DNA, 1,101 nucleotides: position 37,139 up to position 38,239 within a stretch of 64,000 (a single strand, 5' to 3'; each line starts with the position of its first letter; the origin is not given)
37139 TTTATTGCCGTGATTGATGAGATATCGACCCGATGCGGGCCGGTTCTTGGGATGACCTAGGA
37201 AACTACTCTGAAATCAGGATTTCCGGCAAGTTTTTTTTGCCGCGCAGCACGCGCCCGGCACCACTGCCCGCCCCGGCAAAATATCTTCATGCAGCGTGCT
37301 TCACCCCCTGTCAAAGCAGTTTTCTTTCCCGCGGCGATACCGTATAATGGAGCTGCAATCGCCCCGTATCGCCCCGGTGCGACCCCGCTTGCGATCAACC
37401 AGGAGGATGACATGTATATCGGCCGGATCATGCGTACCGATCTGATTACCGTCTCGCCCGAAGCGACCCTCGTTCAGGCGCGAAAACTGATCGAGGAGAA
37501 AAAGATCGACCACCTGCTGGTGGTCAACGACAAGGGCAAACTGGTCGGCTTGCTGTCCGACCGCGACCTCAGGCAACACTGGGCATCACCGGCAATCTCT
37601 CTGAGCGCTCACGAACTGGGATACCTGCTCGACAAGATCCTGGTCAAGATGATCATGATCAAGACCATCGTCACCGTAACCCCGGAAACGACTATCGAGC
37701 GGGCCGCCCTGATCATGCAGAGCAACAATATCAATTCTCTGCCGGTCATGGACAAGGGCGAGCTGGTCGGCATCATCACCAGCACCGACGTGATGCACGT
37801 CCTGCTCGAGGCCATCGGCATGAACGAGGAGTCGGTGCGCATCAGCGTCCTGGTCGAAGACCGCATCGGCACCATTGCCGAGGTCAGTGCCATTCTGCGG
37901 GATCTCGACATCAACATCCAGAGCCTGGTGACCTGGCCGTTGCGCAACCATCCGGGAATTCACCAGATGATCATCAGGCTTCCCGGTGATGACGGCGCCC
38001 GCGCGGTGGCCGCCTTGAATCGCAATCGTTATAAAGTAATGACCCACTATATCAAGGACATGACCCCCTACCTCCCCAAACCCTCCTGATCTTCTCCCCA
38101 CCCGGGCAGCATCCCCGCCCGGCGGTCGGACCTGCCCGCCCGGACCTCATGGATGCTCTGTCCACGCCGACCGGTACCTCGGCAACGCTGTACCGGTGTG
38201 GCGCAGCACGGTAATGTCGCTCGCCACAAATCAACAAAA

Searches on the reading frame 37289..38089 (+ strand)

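Call 29: search_protein_families(library=ncbifam, proteins=[window:37289-38089:+], max_evalue=0.001)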
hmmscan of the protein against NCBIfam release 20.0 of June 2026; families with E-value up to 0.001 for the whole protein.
window:37289-38089:+ (266 aa): 30 families (the best 25 are shown)
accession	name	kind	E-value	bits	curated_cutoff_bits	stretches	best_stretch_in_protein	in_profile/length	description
TIGR01302.1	IMP_dehydrog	equivalog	3.7e-16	59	481.5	2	37-103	138-205/450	IMP dehydrogenase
NF041552.1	TF_PrdR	equivalog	2.7e-15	55.7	795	2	116-178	69-131/577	sigma-54 dependent transcriptional regulator PrdR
NF011447.0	PRK14869.2-3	equivalog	4.9e-13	48.5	522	2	114-195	63-147/540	putative manganese-dependent inorganic diphosphatase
NF011443.0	PRK14869.1-5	equivalog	2.6e-11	42.6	335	1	119-180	71-133/546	putative manganese-dependent inorganic diphosphatase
NF011449.0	PRK14869.2-5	equivalog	1.3e-10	40.9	411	2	44-98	69-124/451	putative manganese-dependent inorganic diphosphatase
NF011441.0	PRK14869.1-3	equivalog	3.2e-10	39.3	753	1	118-176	69-128/548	putative manganese-dependent inorganic diphosphatase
NF011440.0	PRK14869.1-2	equivalog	5.4e-10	38.5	746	2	117-194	67-146/541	putative manganese-dependent inorganic diphosphatase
NF053603.1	HhpR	exception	4.2e-09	36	520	1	114-174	219-280/282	CBS domain-containing high hydrostatic pressure regulator HhpR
NF011442.0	PRK14869.1-4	equivalog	5.2e-09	35.1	400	1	47-97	252-302/543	putative manganese-dependent inorganic diphosphatase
TIGR00393.1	kpsF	subfamily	1.2e-08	34.9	203.7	1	45-89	223-267/268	KpsF/GutQ family sugar-phosphate isomerase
TIGR01186.1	proV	subfamily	1.7e-08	34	326.6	1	43-173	243-358/363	betaine/proline/choline family ABC transporter ATP-binding protein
NF041630.1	CBS_CbpB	equivalog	3.1e-08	33.6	125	1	120-206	14-104/143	cyclic-di-AMP-binding protein CbpB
TIGR00400.1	mgtE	equivalog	4.1e-07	29.1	232.75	1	115-175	193-254/450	magnesium transporter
NF008141.0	PRK10892.1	equivalog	4.4e-07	29.5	505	0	113-170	267-324/328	arabinose-5-phosphate isomerase KdsD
NF038387.1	CBS_CbpA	equivalog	5.3e-07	29.5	150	1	155-250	105-203/209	cyclic di-AMP binding protein CbpA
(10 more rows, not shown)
